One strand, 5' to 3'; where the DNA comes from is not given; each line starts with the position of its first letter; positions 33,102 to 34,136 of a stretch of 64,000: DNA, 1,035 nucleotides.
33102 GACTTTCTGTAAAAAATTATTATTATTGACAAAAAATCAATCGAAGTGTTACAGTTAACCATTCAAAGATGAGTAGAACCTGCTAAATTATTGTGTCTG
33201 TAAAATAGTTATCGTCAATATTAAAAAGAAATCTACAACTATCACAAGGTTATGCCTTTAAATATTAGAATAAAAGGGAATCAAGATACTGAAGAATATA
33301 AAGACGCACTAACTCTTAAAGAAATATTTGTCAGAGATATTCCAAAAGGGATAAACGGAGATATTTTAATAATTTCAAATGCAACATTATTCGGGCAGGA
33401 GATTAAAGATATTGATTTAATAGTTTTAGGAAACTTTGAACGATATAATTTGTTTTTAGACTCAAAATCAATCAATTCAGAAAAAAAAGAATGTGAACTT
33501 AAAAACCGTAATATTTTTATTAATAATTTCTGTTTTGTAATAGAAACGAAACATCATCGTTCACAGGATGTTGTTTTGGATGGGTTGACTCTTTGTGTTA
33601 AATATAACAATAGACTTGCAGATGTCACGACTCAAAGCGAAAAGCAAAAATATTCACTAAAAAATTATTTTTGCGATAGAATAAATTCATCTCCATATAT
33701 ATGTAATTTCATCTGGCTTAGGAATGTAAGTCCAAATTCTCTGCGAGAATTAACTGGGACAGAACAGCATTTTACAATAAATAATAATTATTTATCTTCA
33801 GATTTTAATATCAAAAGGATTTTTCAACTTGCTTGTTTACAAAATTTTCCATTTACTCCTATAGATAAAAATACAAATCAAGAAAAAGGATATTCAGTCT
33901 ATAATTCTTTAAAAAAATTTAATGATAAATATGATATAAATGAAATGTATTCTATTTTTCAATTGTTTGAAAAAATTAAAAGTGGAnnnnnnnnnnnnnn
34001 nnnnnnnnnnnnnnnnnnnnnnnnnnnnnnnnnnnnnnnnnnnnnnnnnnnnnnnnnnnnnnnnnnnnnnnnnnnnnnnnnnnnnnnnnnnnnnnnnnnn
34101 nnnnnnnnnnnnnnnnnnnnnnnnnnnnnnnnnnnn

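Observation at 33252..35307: NERD-nuclease/SF1-helicase (Nhi-like) gene needing two -1 frameshifts, both in homopolymers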

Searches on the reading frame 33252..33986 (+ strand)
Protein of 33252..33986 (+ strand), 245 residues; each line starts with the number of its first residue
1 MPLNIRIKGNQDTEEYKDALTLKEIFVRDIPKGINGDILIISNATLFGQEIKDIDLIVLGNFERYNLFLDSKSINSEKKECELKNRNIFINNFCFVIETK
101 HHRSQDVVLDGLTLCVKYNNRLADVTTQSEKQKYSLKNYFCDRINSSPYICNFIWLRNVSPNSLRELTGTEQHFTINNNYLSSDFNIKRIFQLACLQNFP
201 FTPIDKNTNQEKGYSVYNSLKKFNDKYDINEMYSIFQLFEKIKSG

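Call 75: predict_structure(alignment_id=A4)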
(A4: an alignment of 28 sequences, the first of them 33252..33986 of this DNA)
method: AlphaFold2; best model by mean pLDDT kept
length: 245 residues; sequences in the alignment: 28
mean_pLDDT: 92.9   pTM: 0.90
mean pLDDT of the five models: 92.9, 92.7, 92.3, 91.7, 91.2
residues with pLDDT >= 90: 201; 70-90: 38; 50-70: 6; < 50: 0
segments of 3 or more residues with pLDDT < 50: none
pLDDT, mean of each block of 10 residues (from residue 1): 91 97 98 96 90 95 96 93 96 98 96 93 96 96 93 98 88 80 96 97 93 95 90 85 65
secondary structure, 60 per line:
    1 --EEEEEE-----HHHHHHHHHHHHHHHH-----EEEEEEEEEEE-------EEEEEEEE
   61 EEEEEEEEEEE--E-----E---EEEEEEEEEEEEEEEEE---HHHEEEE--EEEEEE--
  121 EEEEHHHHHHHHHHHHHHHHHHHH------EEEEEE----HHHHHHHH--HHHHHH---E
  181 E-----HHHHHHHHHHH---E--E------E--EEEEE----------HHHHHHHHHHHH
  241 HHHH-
elements in order: E3-8 H14-29 E35-45 E53-71 E84-100 E107-110 E113-118 E121-124 H125-144 E151-156 H161-168 H171-176 H187-197 E214-218 H229-244

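Call 77: fold_search(model_id=the predicted structure, library=pdb)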
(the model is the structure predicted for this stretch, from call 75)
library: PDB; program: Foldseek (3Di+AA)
matches with E <= 10: 537; with E <= 0.001: 0
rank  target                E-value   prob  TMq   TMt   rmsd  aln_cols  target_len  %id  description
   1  8wi7_w                6.8e-02  0.35  0.16  0.15   9.8        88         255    8  Cryo- EM structure of Mycobacterium smegmatis 70S ribosome, bS1 and RafH. (released 2024-02-28)
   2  4h6u_B                7.6e-02  0.12  0.18  0.23  11.0       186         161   11  Tubulin acetyltransferase mutant (released 2012-11-07)
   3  1ixm_A                1.2e-01  0.47  0.17  0.23   4.7        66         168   14  CRYSTAL STRUCTURE OF SPOOB FROM BACILLUS SUBTILIS (released 1998-11-25)
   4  8whx_w                2.0e-01  0.14  0.15  0.24   5.4        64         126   11  Cryo- EM structure of Mycobacterium smegmatis 70S ribosome and RafH. (released 2024-02-28)
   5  2p14                  2.3e-01  0.06  0.13  0.16  17.0       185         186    9  Crystal structure of small subunit (R.BspD6I2) of the heterodimeric restriction endonuclease R.BspD6I (released 2008-03-11)
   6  8rd8_D                2.6e-01  0.18  0.16  0.28   9.8        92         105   12  Cryo-EM structure of P. urativorans 70S ribosome in complex with hibernation factors Balon and RaiA (structure 1). (released 2024-02-21)
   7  8h1s_B                2.6e-01  0.05  0.11  0.15  16.2       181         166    7  Crystal structure of apo-LptDE complex (released 2023-10-11)
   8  1f51_A                2.7e-01  0.33  0.17  0.21   4.7        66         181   14  A TRANSIENT INTERACTION BETWEEN TWO PHOSPHORELAY PROTEINS TRAPPED IN A CRYSTAL LATTICE REVEALS THE MECHANISM OF MOLECU (released 2000-08-23)
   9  7m4z_v                3.1e-01  0.18  0.14  0.27   6.1        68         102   15  A. baumannii Ribosome-Eravacycline complex: hpf-bound 70S (released 2021-05-19)
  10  9cip_A                3.3e-01  0.06  0.19  0.13  16.5       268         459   10  MicroED structure of the C11 cysteine protease clostripain (released 2024-08-14)
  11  8h1r_B                3.5e-01  0.04  0.10  0.13  14.3       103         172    7  Crystal structure of LptDE-YifL complex (released 2023-10-25)
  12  2r76_B                3.7e-01  0.04  0.10  0.17  14.2       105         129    8  Crystal structure of the rare lipoprotein B (SO_1173) from Shewanella oneidensis, Northeast Structural Genomics Consor (released 2007-09-25)
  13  3tqm_B                4.4e-01  0.11  0.15  0.29  10.1        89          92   17  Structure of an ribosomal subunit interface protein from Coxiella burnetii (released 2011-09-28)
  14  4kb3_B                4.4e-01  0.05  0.13  0.18  16.4       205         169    7  Crystal structure of the mitochondrial peroxiredoxin from Leishmania braziliensis in the decameric form (released 2014-05-14)
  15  8uu7_w                4.7e-01  0.06  0.11  0.20  10.9        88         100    9  Cryo-EM structure of the Listeria innocua 70S ribosome in complex with HflXr, HPF, and E-site tRNA (structure II-B) (released 2024-02-28)
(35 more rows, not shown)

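Call 79: search_protein_families(library=pfam, alignment_id=A4, max_evalue=0.05)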
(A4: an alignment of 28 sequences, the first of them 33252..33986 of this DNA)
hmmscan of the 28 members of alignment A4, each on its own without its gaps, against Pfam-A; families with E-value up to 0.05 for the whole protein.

A. member 1, window:33252-33986:+ (245 aa): 1 family
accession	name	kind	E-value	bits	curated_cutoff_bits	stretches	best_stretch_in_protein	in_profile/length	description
PF08378.17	NERD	-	0.00081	20.3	22.1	0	91-146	45-100/111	Nuclease-related domain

B. families by the number of members that match (of 28 scanned): 5 families
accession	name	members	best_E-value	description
PF08378.17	NERD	14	0.00014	Nuclease-related domain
PF13225.11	D27-like_C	2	0.0066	Beta-carotene isomerase D27-like, C-terminal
PF18291.6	HU-HIG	1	0.0067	HU domain fused to wHTH, Ig, or Glycine-rich motif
PF17770.6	RNase_J_C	1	0.011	Ribonuclease J C-terminal domain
PF19240.4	DUF5890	1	0.011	Family of unknown function (DUF5890)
